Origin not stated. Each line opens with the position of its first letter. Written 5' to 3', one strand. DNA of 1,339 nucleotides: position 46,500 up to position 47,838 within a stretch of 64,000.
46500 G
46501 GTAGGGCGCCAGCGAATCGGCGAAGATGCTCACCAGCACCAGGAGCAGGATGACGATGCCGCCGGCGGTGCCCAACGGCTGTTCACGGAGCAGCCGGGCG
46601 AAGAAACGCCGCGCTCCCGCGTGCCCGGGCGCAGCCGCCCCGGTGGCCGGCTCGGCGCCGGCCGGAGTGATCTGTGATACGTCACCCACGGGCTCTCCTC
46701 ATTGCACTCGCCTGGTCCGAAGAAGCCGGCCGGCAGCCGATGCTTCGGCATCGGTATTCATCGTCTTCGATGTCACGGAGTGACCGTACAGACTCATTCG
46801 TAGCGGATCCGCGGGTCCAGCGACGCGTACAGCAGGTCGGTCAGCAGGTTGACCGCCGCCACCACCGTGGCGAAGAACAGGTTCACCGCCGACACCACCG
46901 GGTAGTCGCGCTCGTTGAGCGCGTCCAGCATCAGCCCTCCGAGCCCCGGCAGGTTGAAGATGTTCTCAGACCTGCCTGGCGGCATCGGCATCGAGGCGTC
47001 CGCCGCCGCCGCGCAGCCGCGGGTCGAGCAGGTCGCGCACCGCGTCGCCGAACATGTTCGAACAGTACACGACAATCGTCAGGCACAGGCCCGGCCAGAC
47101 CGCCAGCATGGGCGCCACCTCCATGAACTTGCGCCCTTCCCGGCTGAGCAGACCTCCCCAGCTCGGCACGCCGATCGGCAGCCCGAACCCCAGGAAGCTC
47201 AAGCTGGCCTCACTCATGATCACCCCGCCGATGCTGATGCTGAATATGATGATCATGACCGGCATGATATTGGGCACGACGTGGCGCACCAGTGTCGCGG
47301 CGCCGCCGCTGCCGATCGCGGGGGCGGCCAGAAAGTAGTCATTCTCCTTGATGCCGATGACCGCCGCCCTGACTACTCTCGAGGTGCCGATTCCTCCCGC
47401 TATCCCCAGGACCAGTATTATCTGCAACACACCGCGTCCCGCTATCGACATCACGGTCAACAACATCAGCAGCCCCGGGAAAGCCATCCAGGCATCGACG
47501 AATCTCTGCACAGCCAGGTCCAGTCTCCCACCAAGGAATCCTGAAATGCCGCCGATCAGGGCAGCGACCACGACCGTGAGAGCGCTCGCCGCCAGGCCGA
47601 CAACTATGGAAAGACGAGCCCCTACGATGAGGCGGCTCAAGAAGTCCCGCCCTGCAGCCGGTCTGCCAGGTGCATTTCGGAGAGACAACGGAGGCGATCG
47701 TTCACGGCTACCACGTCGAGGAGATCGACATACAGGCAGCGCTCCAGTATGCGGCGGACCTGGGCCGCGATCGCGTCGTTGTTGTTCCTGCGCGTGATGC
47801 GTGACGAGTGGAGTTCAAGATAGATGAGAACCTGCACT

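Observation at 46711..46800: Conserved ~90-nt two-hairpin leader element shared by two unrelated genes (second copy at 61432-61520)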

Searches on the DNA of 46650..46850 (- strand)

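Call 27: build_rna_model(alignment_id=A4, structure=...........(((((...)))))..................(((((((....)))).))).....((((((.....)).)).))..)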
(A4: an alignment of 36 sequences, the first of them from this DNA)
Model R1 built from alignment A4 (36 sequences, 87 columns); structure: as given.
model positions 84; base pairs 18; branch points 2; effective number of sequences 2.06; information 0.675 bits per position. Calibrated on 0.2 Mb of random sequence (short: E-values are rough).
structure used (alignment columns):
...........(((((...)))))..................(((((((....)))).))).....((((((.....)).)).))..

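Call 28: search_with_rna_model(model_id=R1, sources=[window, L005, L006, L009, L011, L012, L013, L014, L015, L016, L018, L019, L020, L022, L023, L025, L026, L028, L029, L030, L031, L032, L033, L034, L038, L039, L043, L044, L045, L046, L047, L048, L049, L050, L052, L053, L007, L008, L010, L017, L021, L024, L027, L035, L036, L037, L040, L041, L042, L051], max_evalue=1, make_alignment=true)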
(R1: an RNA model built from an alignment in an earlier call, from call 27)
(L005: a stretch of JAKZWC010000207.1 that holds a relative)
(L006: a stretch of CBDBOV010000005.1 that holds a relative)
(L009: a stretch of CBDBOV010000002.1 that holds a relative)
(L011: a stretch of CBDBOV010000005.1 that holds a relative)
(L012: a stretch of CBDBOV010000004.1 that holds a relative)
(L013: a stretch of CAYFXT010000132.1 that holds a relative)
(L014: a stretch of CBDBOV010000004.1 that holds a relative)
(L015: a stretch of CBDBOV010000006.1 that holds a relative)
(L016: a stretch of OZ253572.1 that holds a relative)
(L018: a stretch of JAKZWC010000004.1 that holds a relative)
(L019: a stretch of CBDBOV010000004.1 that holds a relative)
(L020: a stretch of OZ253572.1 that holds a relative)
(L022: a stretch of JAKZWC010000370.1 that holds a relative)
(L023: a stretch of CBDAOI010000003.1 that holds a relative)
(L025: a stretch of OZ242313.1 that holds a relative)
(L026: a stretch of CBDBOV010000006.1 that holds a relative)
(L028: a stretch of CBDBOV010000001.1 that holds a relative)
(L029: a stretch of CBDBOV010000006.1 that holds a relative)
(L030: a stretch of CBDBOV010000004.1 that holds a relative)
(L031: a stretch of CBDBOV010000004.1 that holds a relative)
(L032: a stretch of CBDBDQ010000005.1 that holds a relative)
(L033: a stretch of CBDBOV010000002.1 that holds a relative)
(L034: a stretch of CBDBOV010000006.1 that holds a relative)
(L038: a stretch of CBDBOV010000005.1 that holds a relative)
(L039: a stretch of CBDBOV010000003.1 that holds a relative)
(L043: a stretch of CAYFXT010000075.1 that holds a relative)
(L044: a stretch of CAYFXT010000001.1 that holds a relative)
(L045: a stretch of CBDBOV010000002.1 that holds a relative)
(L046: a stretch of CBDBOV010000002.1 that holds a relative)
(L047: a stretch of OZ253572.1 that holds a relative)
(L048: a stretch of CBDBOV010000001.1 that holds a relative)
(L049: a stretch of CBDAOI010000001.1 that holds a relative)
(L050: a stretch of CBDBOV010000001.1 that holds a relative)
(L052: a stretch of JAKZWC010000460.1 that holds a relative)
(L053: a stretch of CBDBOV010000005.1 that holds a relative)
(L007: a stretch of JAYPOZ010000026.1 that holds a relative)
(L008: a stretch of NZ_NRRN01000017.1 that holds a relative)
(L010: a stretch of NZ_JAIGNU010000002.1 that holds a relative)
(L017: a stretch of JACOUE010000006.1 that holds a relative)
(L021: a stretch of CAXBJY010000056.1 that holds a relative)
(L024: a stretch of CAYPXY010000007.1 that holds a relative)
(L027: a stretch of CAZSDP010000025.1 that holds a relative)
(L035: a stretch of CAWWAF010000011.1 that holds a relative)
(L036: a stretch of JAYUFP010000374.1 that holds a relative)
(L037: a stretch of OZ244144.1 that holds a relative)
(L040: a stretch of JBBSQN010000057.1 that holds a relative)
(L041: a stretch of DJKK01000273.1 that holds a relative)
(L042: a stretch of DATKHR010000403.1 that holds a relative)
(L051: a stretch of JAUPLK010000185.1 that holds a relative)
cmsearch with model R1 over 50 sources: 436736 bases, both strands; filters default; matches with E-value up to 1: 54.
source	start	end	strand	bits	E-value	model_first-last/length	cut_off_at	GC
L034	6221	6304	+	107.4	4.8e-19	1-84/84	no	0.61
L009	7774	7857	+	106.2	8.4e-19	1-84/84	no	0.6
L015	1174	1257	-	106.1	9e-19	1-84/84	no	0.61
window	46712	46795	-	104.9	1.5e-18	1-84/84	no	0.6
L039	5143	5226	+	103.8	2.5e-18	1-84/84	no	0.58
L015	133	216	-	103.6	2.8e-18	1-84/84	no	0.6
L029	7074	7157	-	102.2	5.3e-18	1-84/84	no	0.6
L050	7690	7773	-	101.3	7.9e-18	1-84/84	no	0.58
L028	1398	1480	+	100.6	1.1e-17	1-84/84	no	0.59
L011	2161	2244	-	99.8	1.6e-17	1-84/84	no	0.61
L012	2736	2819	+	99.5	1.8e-17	1-84/84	no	0.62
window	61434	61516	-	98.6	2.7e-17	1-84/84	no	0.61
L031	1920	2003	-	98.6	2.8e-17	1-84/84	no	0.55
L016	6039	6122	+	98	3.7e-17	1-84/84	no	0.58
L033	319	402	+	97.9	3.9e-17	1-84/84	no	0.63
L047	2079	2162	+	97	5.8e-17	1-84/84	no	0.68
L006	2915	2996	-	96.1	8.7e-17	1-84/84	no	0.61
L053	5352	5435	-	94.8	1.6e-16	1-84/84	no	0.6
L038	6327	6410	+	93.8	2.5e-16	1-84/84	no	0.67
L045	4878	4962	+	93.7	2.7e-16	1-84/84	no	0.61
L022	2796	2877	-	91.6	6.9e-16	1-84/84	no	0.61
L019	2983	3066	-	91.6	7.1e-16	1-84/84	no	0.68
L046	127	210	-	91.4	7.6e-16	1-84/84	no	0.67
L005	3464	3547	+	90.3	1.3e-15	1-84/84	no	0.62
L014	4219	4301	-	90.2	1.3e-15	1-84/84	no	0.6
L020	6273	6355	-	89.2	2.1e-15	1-84/84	no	0.7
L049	1571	1653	-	89.1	2.2e-15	1-84/84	no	0.59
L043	2957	3039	-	88.5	2.9e-15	1-84/84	no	0.58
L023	1483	1566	+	87.5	4.5e-15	1-84/84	no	0.67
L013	445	528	-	86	8.9e-15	1-84/84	no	0.58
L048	1205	1288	-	83.7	2.6e-14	1-84/84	no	0.58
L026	5602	5684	-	81.3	7.7e-14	1-84/84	no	0.72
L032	3245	3329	+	79.8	1.6e-13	1-84/84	no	0.61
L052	252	335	-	78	3.6e-13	1-84/84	no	0.57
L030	1902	1975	+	74.9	1.5e-12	1-84/84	no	0.58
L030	5531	5611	+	73.1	3.3e-12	1-84/84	no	0.64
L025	5894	5976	+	71.3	7.8e-12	1-84/84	no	0.61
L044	559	642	-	69.5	1.8e-11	1-84/84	no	0.65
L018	4614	4699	+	66.2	8e-11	1-84/84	no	0.59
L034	6913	6995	-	55.7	1e-08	1-84/84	no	0.61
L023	4630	4690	+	40.6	1e-05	1-84/84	no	0.62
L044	6332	6414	-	39.9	1.4e-05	1-84/84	no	0.67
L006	2814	2912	-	33.8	0.00023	1-84/84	no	0.64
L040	777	851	-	29.5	0.0017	1-84/84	no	0.67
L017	7893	7958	+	25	0.014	1-84/84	no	0.64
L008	3099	3164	-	24.3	0.019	1-84/84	no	0.62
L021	1986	2079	-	21.1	0.083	1-84/84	no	0.63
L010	2338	2414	+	20.5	0.11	1-84/84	no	0.58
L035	6886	6987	+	18.2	0.31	1-84/84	no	0.61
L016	338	426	+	17.8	0.38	1-84/84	no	0.57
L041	5375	5446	+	17.8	0.38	1-84/84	no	0.58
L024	239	313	+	17.3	0.48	1-84/84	no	0.55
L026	4130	4180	-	16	0.84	1-84/84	no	0.76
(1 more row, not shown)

Alignment A5: 54 matches aligned to the model, 171 columns, each read 5' to 3' on its own strand. Consensus structure (alignment columns), stored with it:
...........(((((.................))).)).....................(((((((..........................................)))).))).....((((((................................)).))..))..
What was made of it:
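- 46712..46795 (-): Copy A, as matched by the model (GAG...CCAG). By analogy with the exact filled/empty pairs, the inserted DNA is 46712-46792 (81 nt, TCTG...CCAG). The GAG on its 5' side is target sequence, and TGA (46794-46796) is the stop codon of the dppB fragment. cmsearch 104.9 bits, E 1.5e-18 (call 28).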

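Call 41: search_with_rna_model(model_id=R1, sources=[L054, L055, L056, L057, L058, L001], max_evalue=10, filters=off)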
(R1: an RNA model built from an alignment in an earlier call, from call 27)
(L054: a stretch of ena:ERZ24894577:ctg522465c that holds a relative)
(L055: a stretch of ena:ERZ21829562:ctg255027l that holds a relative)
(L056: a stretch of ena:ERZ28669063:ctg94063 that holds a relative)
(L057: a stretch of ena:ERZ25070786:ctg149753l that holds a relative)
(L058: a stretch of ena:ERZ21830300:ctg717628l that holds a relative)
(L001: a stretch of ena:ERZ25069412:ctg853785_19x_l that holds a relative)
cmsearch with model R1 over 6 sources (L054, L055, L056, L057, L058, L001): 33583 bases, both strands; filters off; matches with E-value up to 10: 50.
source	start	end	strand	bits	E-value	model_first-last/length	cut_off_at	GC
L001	2903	2985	+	98.6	2.1e-18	1-84/84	no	0.61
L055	484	567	-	22.8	0.0029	1-84/84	no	0.68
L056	484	567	-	22.8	0.0029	1-84/84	no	0.68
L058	2809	2878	+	11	0.66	1-84/84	no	0.7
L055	4460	4515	+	10.8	0.7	1-84/84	no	0.75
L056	4460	4515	+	10.8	0.7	1-84/84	no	0.75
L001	2497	2569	+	10.8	0.71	1-84/84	no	0.6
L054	5280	5349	+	10.1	1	1-84/84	no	0.73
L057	3608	3678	-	9.4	1.4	1-84/84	no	0.76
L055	3616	3691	-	9.4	1.4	1-84/84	no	0.75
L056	3616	3691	-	9.4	1.4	1-84/84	no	0.75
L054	673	720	-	9.3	1.4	1-84/84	no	0.77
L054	5207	5249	-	8.7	1.9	1-84/84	no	0.72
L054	2451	2541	+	8.6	2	1-84/84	no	0.65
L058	2258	2326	-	8.4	2.1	1-84/84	no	0.71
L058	3153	3204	-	7.7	3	1-84/84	no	0.75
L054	1614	1656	-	7.7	3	1-84/84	no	0.84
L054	3442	3525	-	7.5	3.2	1-84/84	no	0.71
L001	5707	5749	-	7.3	3.5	1-84/84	no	0.74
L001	3373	3438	+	7.3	3.5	1-84/84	no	0.74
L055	745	797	-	7.3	3.6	1-84/84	no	0.74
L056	745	797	-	7.3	3.6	1-84/84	no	0.74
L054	3721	3795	+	7.2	3.7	1-84/84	no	0.76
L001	2944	2959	-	7.1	3.9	43-58/84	no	0.62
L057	1370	1409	+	6.9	4.2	1-84/84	no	0.77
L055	2215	2270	+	6.8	4.5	1-84/84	no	0.77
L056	2215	2270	+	6.8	4.5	1-84/84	no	0.77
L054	3642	3691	-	6.8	4.5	1-84/84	no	0.78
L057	5069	5124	-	6.8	4.5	1-84/84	no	0.77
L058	4450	4501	+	6.6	4.9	1-84/84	no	0.77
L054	767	850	+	6.6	5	1-84/84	no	0.68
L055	2386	2447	+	6.4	5.3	1-84/84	no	0.74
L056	2386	2447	+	6.4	5.3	1-84/84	no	0.74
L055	3379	3450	-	6.4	5.4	1-84/84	no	0.74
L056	3379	3450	-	6.4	5.4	1-84/84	no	0.74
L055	3721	3795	+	6.4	5.5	1-84/84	no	0.71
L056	3721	3795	+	6.4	5.5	1-84/84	no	0.71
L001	5780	5852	+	6.2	6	1-84/84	no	0.71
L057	1816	1883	-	6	6.4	1-84/84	no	0.72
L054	4406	4480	+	5.9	6.8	1-84/84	no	0.71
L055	5280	5340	+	5.8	7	1-84/84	no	0.59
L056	5280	5340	+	5.8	7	1-84/84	no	0.59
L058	3697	3774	+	5.8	7.3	1-84/84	no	0.73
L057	4412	4486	+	5.7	7.6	1-84/84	no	0.69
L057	533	580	-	5.6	7.9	1-84/84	no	0.67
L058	3835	3894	-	5.4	8.6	1-84/84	no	0.73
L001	5974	6016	-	5.3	8.8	1-84/84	no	0.79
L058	4142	4201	+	5.3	8.9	1-84/84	no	0.72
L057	4991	5043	-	5.2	9.3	1-84/84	no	0.74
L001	3942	4032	-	5.1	9.8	1-84/84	no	0.67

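Call 44: search_rna_families(source=window, start=46650, end=46850, threshold=evalue, max_evalue=10)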
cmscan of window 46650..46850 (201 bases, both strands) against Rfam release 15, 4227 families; matches with E-value up to 10: 4.
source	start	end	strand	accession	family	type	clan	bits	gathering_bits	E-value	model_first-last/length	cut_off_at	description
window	46736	46768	+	RF01059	mir-598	Gene; miRNA;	-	13.5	69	4.1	1-80/80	no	mir-598 microRNA precursor family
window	46749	46799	-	RF01143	sR16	Gene; snRNA; snoRNA; CD-box;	-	11.5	70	6.9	1-53/53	no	Small nucleolar RNA sR16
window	46650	46699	+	RF04153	MIR856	Gene; miRNA;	-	10.8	297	1.4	209-258/258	5'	MIR856 microRNA precursor family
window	46650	46706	-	RF01129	sR44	Gene; snRNA; snoRNA; CD-box;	-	10.5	45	2.3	1-55/55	no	Small nucleolar RNA sR44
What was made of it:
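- On Riboswitch or cis-regulatory leader RNA: Only noise at E up to 10 (call 44).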

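Call 51: search_with_rna_model(model_id=R1, sources=[window, L005, L006, L009, L011, L012, L013, L014, L015, L016, L018, L019, L020, L022, L023, L025, L026, L028, L029, L030, L031, L032, L033, L034, L038, L039, L043, L044, L045, L046, L047, L048, L049, L050, L052, L053], max_evalue=0.001, make_alignment=true)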
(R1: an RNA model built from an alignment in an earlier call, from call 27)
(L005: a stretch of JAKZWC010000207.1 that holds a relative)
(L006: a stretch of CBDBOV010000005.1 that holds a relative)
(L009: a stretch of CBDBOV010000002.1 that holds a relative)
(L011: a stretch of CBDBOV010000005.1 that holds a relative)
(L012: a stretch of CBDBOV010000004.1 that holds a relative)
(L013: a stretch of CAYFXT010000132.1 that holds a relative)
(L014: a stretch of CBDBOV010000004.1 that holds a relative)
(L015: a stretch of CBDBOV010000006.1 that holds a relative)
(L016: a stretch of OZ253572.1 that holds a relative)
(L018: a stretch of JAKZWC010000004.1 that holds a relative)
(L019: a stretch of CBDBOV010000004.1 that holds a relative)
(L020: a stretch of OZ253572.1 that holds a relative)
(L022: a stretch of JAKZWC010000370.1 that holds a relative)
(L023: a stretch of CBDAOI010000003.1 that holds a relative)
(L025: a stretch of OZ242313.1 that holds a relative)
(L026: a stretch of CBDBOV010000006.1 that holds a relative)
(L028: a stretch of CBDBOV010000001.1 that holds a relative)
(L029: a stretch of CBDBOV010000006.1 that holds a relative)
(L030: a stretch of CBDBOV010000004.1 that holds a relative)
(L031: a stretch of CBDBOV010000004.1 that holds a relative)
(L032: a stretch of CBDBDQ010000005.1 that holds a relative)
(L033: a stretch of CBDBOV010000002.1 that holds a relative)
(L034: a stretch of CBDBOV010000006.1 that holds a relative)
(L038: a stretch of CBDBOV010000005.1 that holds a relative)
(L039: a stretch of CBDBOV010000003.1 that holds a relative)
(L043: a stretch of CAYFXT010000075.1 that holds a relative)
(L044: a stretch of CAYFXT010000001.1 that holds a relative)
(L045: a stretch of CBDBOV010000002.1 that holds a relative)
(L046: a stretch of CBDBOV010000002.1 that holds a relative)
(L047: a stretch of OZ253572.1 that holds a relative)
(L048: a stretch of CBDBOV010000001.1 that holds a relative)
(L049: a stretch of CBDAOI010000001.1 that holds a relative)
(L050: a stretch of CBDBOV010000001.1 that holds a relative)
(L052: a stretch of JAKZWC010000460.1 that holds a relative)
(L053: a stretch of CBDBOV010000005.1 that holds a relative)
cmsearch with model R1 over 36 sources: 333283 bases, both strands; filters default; matches with E-value up to 0.001: 43.
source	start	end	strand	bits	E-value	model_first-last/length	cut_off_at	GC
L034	6221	6304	+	107.4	3.7e-19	1-84/84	no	0.61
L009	7774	7857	+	106.2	6.4e-19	1-84/84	no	0.6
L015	1174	1257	-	106.1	6.8e-19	1-84/84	no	0.61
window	46712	46795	-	104.9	1.2e-18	1-84/84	no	0.6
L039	5143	5226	+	103.8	1.9e-18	1-84/84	no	0.58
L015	133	216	-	103.6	2.1e-18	1-84/84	no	0.6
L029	7074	7157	-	102.2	4e-18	1-84/84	no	0.6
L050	7690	7773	-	101.3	6e-18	1-84/84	no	0.58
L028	1398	1480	+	100.6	8.5e-18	1-84/84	no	0.59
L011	2161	2244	-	99.8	1.2e-17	1-84/84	no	0.61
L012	2736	2819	+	99.5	1.4e-17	1-84/84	no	0.62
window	61434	61516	-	98.6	2.1e-17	1-84/84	no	0.61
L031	1920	2003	-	98.6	2.1e-17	1-84/84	no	0.55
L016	6039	6122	+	98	2.8e-17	1-84/84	no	0.58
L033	319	402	+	97.9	3e-17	1-84/84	no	0.63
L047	2079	2162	+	97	4.4e-17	1-84/84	no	0.68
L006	2915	2996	-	96.1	6.6e-17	1-84/84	no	0.61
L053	5352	5435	-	94.8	1.2e-16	1-84/84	no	0.6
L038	6327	6410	+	93.8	1.9e-16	1-84/84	no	0.67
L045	4878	4962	+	93.7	2e-16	1-84/84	no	0.61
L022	2796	2877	-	91.6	5.3e-16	1-84/84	no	0.61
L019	2983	3066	-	91.6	5.4e-16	1-84/84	no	0.68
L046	127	210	-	91.4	5.8e-16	1-84/84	no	0.67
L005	3464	3547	+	90.3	9.6e-16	1-84/84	no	0.62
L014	4219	4301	-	90.2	1e-15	1-84/84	no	0.6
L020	6273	6355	-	89.2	1.6e-15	1-84/84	no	0.7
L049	1571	1653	-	89.1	1.7e-15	1-84/84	no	0.59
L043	2957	3039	-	88.5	2.2e-15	1-84/84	no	0.58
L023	1483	1566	+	87.5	3.5e-15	1-84/84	no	0.67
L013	445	528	-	86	6.8e-15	1-84/84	no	0.58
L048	1205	1288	-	83.7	2e-14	1-84/84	no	0.58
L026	5602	5684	-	81.3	5.9e-14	1-84/84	no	0.72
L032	3245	3329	+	79.8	1.2e-13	1-84/84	no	0.61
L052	252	335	-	78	2.7e-13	1-84/84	no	0.57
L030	1902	1975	+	74.9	1.2e-12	1-84/84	no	0.58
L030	5531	5611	+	73.1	2.6e-12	1-84/84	no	0.64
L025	5894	5976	+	71.3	6e-12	1-84/84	no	0.61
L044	559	642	-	69.5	1.4e-11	1-84/84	no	0.65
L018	4614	4699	+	66.2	6.1e-11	1-84/84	no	0.59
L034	6913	6995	-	55.7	7.7e-09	1-84/84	no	0.61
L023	4630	4690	+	40.6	8e-06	1-84/84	no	0.62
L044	6332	6414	-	39.9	1.1e-05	1-84/84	no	0.67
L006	2814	2912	-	33.8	0.00018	1-84/84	no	0.64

Alignment A8: 43 matches aligned to the model, 117 columns, each read 5' to 3' on its own strand. Consensus structure (alignment columns), stored with it:
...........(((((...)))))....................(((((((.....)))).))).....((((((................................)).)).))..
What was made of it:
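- On MITE: 43 copies (calls 28, 51).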

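Call 68: search_with_rna_model(model_id=R1, sources=[L061, L059, L060], max_evalue=0.1, show_alignments=2)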
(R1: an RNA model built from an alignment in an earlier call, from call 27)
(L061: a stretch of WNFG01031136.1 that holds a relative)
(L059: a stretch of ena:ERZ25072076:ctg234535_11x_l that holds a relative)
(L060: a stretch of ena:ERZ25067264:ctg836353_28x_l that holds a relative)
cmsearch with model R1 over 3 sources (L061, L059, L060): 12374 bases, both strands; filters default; matches with E-value up to 0.1: 1.
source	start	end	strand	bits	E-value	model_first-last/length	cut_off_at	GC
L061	434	513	-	20.4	0.0032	1-84/84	no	0.61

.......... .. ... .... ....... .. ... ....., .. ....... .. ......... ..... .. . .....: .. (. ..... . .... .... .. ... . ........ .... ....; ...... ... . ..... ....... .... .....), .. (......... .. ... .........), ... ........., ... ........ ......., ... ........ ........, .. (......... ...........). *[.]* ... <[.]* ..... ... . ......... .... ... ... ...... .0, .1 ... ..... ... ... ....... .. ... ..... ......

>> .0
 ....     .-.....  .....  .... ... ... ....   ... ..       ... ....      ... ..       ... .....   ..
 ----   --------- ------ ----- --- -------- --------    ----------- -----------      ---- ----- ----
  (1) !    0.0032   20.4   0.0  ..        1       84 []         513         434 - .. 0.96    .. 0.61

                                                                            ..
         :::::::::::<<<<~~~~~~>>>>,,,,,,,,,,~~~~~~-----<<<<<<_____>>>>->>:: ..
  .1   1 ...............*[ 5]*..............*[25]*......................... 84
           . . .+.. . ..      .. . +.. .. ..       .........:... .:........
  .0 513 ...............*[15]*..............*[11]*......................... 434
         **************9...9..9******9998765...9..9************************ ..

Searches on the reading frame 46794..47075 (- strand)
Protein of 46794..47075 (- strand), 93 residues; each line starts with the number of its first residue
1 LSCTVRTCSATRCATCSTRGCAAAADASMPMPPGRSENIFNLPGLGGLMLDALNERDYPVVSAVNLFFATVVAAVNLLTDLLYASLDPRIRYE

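Call 14: search_protein_families(library=pfam, proteins=[window:46794-47075:-])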
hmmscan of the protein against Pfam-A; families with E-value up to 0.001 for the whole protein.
window:46794-47075:- (93 aa): 1 family
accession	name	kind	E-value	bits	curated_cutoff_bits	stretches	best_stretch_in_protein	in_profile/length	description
PF00528.27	BPD_transp_1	-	2.1e-08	34.6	26.4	1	37-91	129-183/184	Binding-protein-dependent transport system inner membrane component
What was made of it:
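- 46794..46966 (-): Remnant of dppB (last ~55 codons) upstream of copy A, left by a 4.2-kb deletion relative to MAG CBDBOV01. Pfam BPD_transp_1, profile positions 129-183 only (call 14).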

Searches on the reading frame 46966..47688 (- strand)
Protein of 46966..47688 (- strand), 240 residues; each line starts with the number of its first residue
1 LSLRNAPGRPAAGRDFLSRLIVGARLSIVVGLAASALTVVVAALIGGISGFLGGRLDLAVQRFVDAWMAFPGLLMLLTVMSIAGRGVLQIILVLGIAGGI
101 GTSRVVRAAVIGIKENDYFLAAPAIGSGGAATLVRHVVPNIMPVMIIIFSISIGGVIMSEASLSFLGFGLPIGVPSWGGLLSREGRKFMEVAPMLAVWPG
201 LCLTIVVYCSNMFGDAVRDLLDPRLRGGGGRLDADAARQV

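Call 14: search_protein_families(library=pfam, proteins=[window:46966-47688:-])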
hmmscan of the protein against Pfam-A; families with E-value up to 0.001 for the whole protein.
window:46966-47688:- (240 aa): 1 family
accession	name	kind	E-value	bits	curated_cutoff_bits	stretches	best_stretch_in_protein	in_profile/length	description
PF00528.27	BPD_transp_1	-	4.2e-25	89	26.4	1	44-226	3-183/184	Binding-protein-dependent transport system inner membrane component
